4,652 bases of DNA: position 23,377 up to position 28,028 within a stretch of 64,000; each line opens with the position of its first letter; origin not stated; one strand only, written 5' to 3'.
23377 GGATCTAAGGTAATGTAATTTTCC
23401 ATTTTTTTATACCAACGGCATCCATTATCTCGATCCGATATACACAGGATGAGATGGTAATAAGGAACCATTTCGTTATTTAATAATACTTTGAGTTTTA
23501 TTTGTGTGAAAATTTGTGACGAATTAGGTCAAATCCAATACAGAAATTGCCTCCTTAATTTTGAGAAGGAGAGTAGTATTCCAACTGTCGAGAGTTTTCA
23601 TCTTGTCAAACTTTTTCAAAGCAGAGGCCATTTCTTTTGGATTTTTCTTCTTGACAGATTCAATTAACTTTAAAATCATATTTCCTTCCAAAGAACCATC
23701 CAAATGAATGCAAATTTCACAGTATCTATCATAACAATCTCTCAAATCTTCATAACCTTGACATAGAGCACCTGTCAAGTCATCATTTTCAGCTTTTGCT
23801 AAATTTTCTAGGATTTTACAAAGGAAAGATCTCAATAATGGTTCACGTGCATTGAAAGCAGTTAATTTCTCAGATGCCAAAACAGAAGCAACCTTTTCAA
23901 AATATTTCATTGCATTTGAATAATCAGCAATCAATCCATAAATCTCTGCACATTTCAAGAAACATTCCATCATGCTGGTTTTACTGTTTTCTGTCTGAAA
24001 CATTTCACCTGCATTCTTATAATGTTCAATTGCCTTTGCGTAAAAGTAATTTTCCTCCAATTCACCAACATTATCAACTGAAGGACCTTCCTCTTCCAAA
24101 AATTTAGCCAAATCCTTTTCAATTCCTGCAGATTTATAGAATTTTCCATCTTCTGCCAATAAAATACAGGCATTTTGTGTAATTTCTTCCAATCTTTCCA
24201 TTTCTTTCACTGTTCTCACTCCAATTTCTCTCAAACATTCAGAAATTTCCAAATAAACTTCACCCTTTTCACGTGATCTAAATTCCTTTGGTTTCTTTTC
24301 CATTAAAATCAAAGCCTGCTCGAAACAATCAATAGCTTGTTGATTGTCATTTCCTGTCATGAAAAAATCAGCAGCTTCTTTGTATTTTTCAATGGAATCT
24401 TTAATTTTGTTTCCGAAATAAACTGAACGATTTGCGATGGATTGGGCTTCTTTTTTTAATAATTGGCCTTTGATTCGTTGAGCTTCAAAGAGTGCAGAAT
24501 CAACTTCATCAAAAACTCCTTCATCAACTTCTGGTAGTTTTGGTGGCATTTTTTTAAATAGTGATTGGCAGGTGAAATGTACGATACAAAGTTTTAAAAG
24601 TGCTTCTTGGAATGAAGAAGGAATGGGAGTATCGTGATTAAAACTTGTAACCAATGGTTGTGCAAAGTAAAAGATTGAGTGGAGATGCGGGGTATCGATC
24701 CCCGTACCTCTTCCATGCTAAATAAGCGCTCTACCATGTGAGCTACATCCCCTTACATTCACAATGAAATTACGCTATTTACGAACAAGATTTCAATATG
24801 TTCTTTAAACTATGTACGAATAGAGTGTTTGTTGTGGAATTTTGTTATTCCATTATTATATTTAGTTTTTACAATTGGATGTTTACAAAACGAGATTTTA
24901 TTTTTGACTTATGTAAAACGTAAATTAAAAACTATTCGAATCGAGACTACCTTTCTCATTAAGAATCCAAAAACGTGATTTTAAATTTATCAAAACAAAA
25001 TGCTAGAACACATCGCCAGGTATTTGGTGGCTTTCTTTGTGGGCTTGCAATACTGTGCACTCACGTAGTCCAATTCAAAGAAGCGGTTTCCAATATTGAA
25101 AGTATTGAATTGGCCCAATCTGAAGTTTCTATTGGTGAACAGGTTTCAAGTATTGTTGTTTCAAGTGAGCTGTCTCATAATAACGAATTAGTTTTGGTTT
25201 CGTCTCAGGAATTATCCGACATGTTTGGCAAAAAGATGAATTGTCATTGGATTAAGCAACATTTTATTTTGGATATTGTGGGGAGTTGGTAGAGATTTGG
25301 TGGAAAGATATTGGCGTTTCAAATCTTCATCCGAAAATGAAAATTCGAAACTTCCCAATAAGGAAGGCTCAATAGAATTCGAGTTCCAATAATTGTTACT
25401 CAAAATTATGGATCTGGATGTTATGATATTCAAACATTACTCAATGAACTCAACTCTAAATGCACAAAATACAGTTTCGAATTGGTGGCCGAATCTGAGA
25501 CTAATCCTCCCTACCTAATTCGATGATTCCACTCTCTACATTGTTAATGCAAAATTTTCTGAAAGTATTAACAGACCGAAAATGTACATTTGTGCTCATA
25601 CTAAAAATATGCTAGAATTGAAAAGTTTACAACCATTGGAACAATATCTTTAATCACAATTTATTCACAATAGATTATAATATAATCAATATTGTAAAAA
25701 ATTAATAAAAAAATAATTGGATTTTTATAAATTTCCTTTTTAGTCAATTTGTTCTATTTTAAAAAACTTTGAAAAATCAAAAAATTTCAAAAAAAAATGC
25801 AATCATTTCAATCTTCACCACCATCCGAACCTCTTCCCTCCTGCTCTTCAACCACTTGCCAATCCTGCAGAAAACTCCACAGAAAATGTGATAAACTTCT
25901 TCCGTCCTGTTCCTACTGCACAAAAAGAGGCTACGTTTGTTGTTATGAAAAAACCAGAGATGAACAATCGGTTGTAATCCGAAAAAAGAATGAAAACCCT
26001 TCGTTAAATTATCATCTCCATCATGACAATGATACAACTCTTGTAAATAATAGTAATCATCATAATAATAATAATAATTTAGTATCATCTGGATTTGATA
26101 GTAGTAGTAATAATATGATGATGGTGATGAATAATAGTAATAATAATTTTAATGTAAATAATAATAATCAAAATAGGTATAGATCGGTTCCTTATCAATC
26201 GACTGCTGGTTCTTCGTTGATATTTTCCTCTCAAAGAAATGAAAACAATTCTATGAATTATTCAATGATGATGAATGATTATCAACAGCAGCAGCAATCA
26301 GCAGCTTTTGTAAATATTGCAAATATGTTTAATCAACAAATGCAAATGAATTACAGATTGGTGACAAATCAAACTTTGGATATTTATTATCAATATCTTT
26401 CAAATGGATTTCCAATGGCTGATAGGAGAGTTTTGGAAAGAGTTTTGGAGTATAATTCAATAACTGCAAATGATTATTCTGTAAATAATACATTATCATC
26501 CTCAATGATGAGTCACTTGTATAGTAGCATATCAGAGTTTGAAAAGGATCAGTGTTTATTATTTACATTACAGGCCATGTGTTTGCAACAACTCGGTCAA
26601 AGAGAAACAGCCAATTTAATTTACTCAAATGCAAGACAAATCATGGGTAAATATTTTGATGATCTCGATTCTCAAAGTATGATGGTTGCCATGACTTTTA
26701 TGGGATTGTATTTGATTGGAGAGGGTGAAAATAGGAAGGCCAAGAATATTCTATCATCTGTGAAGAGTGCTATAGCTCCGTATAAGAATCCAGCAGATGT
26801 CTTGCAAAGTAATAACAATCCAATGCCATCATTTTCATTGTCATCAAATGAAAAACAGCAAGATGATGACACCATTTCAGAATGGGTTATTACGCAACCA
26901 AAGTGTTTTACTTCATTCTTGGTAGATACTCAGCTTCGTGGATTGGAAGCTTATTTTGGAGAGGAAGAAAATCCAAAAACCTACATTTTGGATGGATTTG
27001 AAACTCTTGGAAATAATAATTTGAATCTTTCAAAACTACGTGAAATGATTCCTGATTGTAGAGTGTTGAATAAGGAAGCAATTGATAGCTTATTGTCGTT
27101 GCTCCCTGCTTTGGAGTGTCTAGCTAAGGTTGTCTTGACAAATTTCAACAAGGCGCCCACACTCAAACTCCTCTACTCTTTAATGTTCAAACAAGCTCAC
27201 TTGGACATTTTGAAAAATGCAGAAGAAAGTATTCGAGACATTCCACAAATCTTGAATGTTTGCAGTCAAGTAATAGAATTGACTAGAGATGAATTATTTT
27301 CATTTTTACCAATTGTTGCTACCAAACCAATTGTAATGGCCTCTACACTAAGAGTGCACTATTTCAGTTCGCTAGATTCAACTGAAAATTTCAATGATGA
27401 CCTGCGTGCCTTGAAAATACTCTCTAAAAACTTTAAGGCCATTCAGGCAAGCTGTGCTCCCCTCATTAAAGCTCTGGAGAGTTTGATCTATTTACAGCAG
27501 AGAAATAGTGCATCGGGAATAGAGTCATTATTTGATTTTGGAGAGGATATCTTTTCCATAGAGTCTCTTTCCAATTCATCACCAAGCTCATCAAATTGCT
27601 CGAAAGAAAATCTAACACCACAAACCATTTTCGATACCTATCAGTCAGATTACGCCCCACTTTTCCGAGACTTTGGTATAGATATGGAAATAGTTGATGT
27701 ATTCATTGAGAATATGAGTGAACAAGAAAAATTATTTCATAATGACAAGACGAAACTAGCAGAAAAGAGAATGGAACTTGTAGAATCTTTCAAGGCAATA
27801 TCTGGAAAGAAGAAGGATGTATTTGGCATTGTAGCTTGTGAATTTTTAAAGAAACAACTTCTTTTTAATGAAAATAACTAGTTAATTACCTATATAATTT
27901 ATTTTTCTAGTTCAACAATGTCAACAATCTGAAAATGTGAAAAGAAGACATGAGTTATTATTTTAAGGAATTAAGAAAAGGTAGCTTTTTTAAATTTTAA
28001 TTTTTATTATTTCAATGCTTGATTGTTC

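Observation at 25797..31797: Inverted pair of paralogous Zn2Cys6 zinc-cluster factors flanking alpha-tubulin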

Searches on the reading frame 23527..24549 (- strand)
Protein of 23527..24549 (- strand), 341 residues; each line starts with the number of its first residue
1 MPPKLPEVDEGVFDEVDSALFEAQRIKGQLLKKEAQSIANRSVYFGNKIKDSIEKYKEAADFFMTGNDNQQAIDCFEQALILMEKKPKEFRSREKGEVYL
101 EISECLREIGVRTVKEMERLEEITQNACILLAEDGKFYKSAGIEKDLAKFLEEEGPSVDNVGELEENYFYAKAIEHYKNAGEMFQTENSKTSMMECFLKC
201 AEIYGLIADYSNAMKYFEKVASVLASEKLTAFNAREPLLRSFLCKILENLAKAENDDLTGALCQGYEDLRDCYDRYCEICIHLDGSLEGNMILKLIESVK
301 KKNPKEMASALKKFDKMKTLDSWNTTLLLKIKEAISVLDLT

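Call 73: search_protein_families(library=pfam, proteins=[window:23527-24549:-], max_evalue=0.001)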
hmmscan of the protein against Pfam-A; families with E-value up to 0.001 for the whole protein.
window:23527-24549:- (341 aa): 3 families
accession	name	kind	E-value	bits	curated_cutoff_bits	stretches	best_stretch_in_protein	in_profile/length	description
PF14938.12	SNAP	-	1.2e-40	140.2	25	1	32-335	7-281/282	Soluble NSF attachment protein, SNAP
PF13424.12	TPR_12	-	0.00026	21.5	30.1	0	170-221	19-72/77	Tetratricopeptide repeat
PF04212.24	MIT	-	0.00072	20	30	0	163-185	13-35/66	MIT (microtubule interacting and transport) domain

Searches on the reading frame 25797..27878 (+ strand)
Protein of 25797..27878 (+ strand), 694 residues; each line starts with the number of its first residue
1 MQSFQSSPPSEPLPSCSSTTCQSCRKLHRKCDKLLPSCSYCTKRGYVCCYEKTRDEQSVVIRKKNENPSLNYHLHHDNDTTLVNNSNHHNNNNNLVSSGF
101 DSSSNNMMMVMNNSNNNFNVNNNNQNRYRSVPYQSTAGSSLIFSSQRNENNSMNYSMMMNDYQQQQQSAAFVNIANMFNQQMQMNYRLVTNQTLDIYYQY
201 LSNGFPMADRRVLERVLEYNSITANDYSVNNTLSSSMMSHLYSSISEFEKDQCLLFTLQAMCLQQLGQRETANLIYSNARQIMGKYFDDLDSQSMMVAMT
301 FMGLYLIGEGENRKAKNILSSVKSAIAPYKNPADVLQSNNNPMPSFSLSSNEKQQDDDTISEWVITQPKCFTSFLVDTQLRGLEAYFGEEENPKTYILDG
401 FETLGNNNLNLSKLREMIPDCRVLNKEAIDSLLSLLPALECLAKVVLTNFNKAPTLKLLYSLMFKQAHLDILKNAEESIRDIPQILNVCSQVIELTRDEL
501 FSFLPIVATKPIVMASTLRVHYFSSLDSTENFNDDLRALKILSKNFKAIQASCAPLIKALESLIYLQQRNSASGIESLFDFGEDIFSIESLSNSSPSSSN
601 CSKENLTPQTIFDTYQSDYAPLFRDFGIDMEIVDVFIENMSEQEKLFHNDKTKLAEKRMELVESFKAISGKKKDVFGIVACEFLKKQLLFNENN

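Call 4: search_protein_families(library=pfam, proteins=[window:25797-27878:+], max_evalue=1)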
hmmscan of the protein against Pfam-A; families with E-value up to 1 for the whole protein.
window:25797-27878:+ (694 aa): 3 families
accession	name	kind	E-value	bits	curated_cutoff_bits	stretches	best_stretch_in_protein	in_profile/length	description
PF00172.23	Zn_clus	-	4.5e-06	27.1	21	1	20-55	2-37/39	Fungal Zn(2)-Cys(6) binuclear cluster domain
PF16186.11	Arm_3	-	0.14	12.2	28.8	0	272-291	24-43/53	Atypical Arm repeat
PF22801.2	KH_GLD-3_1st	-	0.37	11.1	27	0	149-191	9-48/75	GLD-3 1st KH domain (aka KH2)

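Call 15: find_homologous_proteins(query=window:25797-27878:+)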
Query window:25797-27878:+ (694 aa): 3 proteins with E <= 0.001 among 8000 candidates.
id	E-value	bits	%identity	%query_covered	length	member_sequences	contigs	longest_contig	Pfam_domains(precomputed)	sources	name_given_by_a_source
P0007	0.0e+0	1174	100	77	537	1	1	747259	-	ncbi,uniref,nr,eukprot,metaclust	ncbi:predicted protein [Naegleria gruberi]|uniref:Predicted protein n=1 Tax=Naegleria gruberi TaxID=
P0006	1.8e-42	164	27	80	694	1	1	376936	PF00172.24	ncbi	ncbi:hypothetical protein ABK040_002895 [Willaertia magna]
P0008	2.0e-4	38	54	5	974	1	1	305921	PF00172.24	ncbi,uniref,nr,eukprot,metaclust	ncbi:hypothetical protein NAEGRDRAFT_59338 [Naegleria gruberi]|uniref:Zn(2)-C6 fungal-type domain-co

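Call 16: find_encoding_contigs(protein=P0007, flank=10000, max_places=4)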
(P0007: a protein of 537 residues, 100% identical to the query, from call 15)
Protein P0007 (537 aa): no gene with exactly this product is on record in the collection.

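Call 81: predict_structure(alignment_id=A5)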
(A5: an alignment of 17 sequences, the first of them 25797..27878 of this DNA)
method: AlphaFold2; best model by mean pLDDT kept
length: 694 residues; sequences in the alignment: 17
mean_pLDDT: 68.4   pTM: 0.66
mean pLDDT of the five models: 68.4, 67.1, 65.7, 65.6, 64.1
residues with pLDDT >= 90: 197; 70-90: 212; 50-70: 74; < 50: 211
segments of 3 or more residues with pLDDT < 50: 1-14, 16-36, 62-181, 338-356, 574-605
pLDDT, mean of each block of 10 residues (from residue 1): 32 43 44 50 60 51 40 27 28 29 29 30 29 25 29 34 36 37 67 89 85 89 64 61 88 96 91 93 91 93 96 95 87 52 36 51 74 87 87 91 79 88 93 89 73 78 94 95 96 94 91 97 85 94 96 96 85 48 35 30 48 75 73 76 74 83 87 80 81 62
secondary structure, 60 per line:
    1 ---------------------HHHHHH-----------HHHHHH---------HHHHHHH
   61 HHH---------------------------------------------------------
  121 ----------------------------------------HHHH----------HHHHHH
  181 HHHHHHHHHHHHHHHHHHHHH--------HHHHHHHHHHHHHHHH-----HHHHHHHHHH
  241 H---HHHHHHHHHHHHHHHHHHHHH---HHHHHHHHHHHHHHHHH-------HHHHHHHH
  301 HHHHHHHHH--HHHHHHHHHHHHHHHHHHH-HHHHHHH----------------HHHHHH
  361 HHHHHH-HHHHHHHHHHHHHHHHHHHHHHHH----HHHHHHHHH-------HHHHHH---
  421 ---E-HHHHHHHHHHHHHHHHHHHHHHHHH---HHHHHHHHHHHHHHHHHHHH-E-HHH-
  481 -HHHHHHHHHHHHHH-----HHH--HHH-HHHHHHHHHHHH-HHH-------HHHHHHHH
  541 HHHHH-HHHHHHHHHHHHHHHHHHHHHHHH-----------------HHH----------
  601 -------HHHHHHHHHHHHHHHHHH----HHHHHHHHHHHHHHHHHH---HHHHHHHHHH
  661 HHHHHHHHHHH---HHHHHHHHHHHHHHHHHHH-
elements in order (helices of 4 or more, strands of 3 or more residues): H22-27 H39-44 H54-63 H161-164 H175-201 H210-225 H231-241 H245-265 H269-285 H293-309 H312-330 H332-338 H355-366 H368-391 H396-404 H412-417 H426-450 H454-473 H482-495 H510-521 H533-545 H547-570 H608-625 H630-647 H651-671 H675-693
